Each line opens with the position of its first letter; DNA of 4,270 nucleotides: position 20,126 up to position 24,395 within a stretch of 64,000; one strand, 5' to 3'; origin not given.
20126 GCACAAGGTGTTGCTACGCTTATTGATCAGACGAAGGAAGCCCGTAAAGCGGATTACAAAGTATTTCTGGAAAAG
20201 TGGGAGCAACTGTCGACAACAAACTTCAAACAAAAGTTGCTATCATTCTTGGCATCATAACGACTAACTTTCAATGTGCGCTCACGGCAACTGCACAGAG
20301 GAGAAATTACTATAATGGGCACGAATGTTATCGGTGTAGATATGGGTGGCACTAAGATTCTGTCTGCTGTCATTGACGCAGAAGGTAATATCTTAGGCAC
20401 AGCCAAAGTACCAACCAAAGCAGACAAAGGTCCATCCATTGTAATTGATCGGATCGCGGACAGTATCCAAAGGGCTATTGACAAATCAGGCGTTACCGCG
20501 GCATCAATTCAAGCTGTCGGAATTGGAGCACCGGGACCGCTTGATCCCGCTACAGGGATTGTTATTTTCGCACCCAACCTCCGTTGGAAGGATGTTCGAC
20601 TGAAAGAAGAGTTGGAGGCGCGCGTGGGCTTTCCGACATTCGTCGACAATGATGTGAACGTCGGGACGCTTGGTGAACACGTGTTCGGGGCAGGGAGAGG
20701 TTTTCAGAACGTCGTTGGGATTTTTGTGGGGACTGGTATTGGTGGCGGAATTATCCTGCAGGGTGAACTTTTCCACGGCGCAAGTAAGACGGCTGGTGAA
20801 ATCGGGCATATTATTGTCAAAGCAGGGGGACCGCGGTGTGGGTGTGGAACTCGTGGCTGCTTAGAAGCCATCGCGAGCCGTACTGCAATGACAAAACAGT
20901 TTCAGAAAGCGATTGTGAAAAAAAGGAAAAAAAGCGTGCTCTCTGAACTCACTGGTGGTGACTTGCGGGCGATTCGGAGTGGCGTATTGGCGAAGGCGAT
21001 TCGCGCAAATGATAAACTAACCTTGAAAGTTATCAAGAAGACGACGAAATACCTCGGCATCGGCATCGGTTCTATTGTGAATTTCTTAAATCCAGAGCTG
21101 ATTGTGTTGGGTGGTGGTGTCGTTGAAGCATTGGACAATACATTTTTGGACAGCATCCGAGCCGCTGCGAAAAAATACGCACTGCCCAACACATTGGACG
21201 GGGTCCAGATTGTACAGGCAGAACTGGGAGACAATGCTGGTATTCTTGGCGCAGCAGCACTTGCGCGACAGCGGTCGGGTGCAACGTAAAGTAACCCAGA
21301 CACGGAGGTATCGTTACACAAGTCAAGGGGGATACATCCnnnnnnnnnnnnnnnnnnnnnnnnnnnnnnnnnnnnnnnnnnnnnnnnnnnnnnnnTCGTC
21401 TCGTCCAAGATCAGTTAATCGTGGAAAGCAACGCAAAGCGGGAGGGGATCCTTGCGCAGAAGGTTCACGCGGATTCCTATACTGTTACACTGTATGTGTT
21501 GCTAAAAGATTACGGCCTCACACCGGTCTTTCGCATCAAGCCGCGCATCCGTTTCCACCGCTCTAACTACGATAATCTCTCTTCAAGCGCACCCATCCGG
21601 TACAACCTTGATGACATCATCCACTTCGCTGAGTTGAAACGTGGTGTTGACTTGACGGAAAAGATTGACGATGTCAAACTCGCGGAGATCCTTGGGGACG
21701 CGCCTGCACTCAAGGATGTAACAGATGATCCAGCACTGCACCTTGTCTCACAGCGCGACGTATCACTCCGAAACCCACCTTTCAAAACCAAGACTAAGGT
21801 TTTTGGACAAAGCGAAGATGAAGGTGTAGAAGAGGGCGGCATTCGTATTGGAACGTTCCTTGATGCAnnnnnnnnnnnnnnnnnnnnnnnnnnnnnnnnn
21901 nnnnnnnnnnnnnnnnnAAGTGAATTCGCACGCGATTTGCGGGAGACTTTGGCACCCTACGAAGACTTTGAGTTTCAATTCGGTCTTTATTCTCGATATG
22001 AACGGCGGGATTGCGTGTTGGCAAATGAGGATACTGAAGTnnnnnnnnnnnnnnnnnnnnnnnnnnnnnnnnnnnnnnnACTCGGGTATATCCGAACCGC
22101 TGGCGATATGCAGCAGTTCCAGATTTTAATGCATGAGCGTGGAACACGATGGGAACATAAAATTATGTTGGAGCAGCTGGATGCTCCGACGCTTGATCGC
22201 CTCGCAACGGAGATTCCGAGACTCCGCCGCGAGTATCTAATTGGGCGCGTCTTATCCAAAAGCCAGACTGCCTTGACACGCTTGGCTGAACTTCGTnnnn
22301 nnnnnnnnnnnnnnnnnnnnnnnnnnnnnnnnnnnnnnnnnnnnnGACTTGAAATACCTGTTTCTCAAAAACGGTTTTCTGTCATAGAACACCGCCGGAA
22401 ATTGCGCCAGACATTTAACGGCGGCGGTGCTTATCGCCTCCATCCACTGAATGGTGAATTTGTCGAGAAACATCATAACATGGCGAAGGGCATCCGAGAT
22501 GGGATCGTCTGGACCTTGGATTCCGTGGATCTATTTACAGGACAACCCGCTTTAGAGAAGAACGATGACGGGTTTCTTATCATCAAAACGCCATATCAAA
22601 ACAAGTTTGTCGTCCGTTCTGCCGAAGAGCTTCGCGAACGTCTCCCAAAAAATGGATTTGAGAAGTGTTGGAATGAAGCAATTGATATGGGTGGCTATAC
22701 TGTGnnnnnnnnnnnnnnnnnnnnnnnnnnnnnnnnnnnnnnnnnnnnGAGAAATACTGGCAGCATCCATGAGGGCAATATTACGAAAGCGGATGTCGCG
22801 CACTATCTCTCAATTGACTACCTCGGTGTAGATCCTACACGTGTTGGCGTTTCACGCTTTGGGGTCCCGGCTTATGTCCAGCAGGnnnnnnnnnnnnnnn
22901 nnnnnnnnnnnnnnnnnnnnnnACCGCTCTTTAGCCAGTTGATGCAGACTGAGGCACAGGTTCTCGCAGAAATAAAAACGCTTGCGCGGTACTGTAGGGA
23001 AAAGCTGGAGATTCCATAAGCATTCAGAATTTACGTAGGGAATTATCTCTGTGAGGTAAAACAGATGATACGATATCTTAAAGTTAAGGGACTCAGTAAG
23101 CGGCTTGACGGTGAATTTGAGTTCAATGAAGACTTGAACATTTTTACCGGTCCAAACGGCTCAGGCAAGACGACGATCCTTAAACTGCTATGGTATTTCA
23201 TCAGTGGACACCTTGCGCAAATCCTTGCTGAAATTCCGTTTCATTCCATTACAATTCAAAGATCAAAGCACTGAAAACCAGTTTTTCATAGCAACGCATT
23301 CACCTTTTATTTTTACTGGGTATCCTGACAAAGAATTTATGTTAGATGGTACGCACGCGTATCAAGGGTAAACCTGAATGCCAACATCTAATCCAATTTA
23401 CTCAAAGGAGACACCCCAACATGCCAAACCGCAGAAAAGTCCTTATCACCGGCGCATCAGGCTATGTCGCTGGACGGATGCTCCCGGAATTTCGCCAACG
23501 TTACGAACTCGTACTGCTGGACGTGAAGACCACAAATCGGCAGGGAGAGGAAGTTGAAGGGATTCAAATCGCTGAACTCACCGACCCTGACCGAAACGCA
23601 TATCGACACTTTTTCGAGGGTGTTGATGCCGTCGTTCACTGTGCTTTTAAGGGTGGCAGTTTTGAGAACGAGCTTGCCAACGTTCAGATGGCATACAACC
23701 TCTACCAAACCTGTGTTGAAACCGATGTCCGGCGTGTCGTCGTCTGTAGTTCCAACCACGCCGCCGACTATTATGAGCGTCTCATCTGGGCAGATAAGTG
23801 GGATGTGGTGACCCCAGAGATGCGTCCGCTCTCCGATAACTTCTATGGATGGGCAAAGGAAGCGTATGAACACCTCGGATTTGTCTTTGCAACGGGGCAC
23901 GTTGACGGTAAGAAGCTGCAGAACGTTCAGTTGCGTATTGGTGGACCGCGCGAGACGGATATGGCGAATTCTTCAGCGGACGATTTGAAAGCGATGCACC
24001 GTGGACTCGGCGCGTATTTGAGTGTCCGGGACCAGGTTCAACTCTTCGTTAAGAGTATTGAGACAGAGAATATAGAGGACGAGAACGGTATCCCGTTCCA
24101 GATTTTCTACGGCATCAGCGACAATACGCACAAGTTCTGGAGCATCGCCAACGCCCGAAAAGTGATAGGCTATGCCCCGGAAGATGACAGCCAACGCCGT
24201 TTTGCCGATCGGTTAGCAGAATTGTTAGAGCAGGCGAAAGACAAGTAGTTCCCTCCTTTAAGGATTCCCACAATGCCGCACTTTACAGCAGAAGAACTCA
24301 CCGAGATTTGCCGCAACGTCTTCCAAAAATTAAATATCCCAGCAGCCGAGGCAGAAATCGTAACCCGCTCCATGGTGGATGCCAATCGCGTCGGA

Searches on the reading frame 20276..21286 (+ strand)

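Call 56: search_protein_families(library=pfam, proteins=[window:20276-21286:+], max_evalue=0.00001)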
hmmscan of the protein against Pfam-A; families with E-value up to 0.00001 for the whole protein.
window:20276-21286:+ (337 aa): 1 family
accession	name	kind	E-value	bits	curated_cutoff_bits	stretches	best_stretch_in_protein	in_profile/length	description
PF00480.26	ROK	-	8.3e-77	259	22.9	1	18-332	1-293/294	ROK family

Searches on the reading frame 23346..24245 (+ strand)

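Call 56: search_protein_families(library=pfam, proteins=[window:23346-24245:+], max_evalue=0.00001)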
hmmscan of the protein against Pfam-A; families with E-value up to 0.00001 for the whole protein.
window:23346-24245:+ (300 aa): 2 families
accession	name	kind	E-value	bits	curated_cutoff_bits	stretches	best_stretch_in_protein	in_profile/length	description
PF01370.27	Epimerase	-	3.7e-12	46.6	20.9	1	32-145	1-124/240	NAD dependent epimerase/dehydratase family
PF13460.12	NAD_binding_10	-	1.5e-07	31.9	27.2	1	36-142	1-104/184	NAD(P)H-binding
